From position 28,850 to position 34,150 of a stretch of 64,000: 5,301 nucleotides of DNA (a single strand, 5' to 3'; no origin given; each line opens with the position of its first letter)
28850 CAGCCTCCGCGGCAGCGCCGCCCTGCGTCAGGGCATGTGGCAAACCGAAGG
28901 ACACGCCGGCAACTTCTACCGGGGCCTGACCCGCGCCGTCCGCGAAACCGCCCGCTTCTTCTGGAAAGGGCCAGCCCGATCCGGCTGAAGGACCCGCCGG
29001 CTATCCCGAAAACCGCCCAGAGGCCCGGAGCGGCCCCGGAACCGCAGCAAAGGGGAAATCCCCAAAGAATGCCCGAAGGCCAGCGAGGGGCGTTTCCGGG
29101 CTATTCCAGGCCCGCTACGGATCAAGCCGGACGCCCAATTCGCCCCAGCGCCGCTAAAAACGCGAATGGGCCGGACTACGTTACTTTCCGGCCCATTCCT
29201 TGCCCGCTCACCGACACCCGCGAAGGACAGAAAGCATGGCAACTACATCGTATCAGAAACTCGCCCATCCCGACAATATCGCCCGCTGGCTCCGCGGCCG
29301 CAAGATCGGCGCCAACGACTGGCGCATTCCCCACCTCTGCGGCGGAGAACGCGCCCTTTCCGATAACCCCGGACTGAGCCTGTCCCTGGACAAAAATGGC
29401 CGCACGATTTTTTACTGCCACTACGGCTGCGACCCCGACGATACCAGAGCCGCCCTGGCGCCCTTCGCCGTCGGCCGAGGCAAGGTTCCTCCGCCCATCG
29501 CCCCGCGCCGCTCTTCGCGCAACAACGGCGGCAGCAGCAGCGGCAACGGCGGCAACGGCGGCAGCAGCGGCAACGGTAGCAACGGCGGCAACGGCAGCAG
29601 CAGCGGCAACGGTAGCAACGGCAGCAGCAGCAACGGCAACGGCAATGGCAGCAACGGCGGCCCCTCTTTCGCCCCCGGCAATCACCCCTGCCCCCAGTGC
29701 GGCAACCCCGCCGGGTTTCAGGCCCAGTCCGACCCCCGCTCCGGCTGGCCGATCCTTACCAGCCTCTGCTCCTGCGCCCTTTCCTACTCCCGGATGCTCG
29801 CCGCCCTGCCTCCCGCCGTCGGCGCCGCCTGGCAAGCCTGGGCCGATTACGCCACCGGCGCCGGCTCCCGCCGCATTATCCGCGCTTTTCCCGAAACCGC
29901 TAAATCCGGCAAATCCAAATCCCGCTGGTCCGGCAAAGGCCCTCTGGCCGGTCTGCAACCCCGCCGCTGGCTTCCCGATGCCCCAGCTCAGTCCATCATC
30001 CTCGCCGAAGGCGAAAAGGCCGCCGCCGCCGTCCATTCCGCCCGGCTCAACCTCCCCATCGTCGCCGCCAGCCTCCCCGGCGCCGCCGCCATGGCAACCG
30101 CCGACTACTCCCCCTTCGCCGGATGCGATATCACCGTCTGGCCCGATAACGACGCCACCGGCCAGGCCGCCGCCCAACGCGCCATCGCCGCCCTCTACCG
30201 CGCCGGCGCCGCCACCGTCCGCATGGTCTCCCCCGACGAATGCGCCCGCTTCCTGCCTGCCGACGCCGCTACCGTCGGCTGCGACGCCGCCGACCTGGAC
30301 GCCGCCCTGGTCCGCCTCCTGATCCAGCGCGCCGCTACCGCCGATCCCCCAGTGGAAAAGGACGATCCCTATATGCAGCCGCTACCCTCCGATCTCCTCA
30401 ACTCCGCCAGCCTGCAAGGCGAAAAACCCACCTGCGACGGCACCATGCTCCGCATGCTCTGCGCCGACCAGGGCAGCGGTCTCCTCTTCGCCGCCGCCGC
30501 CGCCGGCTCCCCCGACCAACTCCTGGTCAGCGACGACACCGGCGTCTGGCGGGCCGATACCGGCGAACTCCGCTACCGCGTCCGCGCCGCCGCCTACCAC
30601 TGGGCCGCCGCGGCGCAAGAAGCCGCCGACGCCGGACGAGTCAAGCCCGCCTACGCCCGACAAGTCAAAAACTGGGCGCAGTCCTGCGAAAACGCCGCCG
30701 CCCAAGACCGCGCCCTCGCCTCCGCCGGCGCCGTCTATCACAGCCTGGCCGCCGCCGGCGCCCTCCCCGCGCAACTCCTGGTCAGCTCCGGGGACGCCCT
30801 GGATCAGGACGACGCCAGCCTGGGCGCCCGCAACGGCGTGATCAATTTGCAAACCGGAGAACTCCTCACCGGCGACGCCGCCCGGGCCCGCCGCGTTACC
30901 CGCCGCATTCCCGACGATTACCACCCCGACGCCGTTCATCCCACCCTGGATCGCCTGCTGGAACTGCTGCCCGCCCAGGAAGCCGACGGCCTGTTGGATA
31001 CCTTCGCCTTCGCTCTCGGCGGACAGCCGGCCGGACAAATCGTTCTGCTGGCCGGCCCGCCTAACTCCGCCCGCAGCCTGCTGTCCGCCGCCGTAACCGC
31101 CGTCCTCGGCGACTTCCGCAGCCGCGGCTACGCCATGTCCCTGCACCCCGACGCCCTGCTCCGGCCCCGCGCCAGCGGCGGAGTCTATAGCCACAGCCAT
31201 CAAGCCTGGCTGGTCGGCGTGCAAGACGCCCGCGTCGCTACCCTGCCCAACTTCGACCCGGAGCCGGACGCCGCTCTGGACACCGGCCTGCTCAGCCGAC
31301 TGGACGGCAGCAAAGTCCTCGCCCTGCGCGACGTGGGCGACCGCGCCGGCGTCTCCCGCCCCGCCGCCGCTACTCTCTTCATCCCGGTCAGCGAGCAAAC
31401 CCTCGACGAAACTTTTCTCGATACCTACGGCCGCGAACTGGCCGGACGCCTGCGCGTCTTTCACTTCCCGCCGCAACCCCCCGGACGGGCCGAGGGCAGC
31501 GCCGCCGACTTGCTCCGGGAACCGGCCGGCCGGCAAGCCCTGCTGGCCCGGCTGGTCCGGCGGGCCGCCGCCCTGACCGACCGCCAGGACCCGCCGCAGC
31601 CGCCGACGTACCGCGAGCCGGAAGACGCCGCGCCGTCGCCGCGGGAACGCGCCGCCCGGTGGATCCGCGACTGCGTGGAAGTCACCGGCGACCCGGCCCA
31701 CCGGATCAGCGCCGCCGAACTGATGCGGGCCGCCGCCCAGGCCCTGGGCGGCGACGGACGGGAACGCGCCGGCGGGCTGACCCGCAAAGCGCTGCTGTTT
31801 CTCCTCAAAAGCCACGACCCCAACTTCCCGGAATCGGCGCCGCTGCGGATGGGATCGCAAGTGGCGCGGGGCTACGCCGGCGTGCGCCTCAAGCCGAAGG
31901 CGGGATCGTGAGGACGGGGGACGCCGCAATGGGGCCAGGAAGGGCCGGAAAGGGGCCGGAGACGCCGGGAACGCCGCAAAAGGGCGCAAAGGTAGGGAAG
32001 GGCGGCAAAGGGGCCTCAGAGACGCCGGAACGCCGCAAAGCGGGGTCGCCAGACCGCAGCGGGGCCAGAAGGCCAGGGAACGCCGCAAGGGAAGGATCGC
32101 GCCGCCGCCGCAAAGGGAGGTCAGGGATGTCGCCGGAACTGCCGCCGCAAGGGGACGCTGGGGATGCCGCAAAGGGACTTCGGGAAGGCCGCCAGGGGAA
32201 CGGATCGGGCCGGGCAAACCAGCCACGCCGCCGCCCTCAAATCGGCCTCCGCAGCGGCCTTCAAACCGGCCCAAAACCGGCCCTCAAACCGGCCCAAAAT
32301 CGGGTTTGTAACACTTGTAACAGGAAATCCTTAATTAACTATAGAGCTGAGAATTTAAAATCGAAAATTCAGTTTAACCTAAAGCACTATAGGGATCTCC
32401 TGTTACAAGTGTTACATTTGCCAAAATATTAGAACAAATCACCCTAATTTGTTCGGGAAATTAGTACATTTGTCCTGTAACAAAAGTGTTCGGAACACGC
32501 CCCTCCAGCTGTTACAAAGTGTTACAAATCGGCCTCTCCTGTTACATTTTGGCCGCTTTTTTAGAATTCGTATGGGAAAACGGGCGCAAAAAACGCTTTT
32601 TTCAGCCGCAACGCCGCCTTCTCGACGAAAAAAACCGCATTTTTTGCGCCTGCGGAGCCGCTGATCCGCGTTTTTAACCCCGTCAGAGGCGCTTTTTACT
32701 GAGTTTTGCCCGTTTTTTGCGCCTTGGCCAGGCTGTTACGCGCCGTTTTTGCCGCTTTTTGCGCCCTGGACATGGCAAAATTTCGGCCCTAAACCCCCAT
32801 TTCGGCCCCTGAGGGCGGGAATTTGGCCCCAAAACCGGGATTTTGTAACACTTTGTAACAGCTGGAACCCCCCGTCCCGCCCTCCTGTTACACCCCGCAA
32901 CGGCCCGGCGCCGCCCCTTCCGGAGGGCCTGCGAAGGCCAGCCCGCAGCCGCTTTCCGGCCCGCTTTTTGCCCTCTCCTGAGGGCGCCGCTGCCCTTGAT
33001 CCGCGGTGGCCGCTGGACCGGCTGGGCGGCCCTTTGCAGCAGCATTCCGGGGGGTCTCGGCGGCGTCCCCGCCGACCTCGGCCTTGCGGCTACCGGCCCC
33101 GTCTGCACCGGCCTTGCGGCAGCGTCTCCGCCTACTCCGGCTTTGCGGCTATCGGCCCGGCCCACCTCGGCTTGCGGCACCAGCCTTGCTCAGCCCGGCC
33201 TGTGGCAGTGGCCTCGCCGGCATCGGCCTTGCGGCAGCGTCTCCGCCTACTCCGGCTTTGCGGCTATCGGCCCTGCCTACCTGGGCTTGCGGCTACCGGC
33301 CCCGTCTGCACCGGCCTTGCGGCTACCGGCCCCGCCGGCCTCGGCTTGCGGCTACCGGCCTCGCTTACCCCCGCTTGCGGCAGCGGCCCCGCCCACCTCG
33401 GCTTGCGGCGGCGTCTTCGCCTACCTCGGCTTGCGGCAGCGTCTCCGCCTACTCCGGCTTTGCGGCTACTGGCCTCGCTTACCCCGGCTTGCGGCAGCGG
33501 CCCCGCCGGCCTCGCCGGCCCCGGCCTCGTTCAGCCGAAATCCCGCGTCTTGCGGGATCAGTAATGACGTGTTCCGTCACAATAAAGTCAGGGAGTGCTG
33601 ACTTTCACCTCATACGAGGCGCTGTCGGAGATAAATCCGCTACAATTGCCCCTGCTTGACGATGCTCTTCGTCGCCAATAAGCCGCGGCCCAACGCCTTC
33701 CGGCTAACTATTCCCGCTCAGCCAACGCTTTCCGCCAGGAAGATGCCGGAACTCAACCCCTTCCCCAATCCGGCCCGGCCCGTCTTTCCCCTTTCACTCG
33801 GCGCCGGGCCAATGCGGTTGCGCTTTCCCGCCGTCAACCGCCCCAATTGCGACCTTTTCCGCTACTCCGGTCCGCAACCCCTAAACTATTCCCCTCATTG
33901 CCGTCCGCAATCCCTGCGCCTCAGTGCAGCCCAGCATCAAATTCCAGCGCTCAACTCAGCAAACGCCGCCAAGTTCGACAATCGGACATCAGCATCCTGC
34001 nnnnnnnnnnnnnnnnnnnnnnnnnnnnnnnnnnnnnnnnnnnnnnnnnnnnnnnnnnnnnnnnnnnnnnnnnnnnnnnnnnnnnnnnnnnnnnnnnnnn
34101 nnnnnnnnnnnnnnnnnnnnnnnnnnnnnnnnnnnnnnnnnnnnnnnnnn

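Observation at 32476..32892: Iteron-like TGTAACA heptamer family with a nested second inverted pair, plus a remote copy in a promoter region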

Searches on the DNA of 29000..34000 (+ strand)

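Call 9: search_dna_similar(query=window:29000-34000:+, collection=plasmids, mode=distant, max_rows=20)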
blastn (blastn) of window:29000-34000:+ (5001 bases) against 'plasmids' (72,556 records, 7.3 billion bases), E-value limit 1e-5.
No match.
